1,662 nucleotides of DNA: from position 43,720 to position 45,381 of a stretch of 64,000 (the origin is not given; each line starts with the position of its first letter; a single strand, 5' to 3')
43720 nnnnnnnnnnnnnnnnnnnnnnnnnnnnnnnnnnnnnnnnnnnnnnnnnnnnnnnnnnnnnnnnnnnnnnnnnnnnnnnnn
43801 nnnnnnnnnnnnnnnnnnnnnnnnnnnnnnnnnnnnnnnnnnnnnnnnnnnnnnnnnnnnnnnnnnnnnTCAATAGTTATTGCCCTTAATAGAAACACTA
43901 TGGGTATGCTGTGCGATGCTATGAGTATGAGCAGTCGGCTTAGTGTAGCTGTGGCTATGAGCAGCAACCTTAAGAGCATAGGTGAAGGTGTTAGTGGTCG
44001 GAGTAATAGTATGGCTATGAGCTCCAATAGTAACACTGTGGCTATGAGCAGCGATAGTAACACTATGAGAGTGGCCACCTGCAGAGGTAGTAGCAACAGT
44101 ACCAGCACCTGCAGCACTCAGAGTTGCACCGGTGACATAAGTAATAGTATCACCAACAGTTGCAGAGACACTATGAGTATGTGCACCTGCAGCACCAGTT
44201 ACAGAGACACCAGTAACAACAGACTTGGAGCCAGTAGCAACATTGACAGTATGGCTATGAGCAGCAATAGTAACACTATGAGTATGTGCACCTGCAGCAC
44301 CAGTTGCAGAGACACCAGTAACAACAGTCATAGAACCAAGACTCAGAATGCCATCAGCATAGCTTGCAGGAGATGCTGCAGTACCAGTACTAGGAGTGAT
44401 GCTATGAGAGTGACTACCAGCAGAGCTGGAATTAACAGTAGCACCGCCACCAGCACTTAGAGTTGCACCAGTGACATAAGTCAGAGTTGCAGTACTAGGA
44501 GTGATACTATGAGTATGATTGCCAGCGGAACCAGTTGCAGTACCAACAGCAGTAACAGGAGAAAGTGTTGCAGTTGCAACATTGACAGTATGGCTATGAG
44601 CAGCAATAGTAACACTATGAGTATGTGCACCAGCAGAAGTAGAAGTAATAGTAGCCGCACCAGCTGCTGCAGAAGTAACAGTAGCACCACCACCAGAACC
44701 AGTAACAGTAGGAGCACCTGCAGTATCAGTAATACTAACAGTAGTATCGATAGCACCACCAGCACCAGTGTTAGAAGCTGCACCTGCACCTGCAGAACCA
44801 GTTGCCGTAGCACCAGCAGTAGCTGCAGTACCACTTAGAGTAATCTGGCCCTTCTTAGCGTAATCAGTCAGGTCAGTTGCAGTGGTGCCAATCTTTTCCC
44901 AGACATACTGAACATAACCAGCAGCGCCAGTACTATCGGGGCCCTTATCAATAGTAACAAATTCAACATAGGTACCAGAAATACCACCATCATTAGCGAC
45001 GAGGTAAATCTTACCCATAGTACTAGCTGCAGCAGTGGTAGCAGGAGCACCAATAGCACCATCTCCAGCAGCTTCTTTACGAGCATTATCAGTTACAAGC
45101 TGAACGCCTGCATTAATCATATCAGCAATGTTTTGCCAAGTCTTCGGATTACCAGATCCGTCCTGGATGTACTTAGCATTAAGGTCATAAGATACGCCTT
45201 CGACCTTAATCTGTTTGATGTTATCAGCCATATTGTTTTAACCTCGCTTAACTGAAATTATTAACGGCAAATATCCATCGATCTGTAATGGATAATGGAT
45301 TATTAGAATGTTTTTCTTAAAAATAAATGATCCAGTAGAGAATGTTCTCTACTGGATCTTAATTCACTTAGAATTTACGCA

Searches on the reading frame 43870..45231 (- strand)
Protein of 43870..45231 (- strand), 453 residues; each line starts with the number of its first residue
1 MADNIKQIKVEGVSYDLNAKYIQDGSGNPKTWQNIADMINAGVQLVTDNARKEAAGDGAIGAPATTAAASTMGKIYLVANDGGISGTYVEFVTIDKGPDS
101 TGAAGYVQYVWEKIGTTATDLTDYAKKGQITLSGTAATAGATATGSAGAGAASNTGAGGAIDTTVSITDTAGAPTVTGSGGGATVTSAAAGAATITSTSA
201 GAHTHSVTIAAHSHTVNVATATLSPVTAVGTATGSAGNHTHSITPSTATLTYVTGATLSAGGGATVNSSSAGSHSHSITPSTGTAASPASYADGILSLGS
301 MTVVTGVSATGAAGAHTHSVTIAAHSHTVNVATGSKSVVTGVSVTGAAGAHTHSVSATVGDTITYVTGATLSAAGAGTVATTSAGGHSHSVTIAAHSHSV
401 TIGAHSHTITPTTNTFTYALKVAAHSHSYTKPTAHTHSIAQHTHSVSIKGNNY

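Call 7: search_protein_families(library=phrogs, proteins=[window:43870-45231:-])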
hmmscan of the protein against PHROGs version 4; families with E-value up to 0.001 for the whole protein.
window:43870-45231:- (453 aa): 3 families
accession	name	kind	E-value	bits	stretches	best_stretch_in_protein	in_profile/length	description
phrog_2097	-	tail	6.5e-09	36.1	2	234-345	452-567/644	tail fiber protein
phrog_4311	-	head and packaging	2.9e-08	33.7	0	340-440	460-570/651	minor head protein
phrog_295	-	tail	7.2e-05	22.8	1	343-410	691-771/794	tail fiber protein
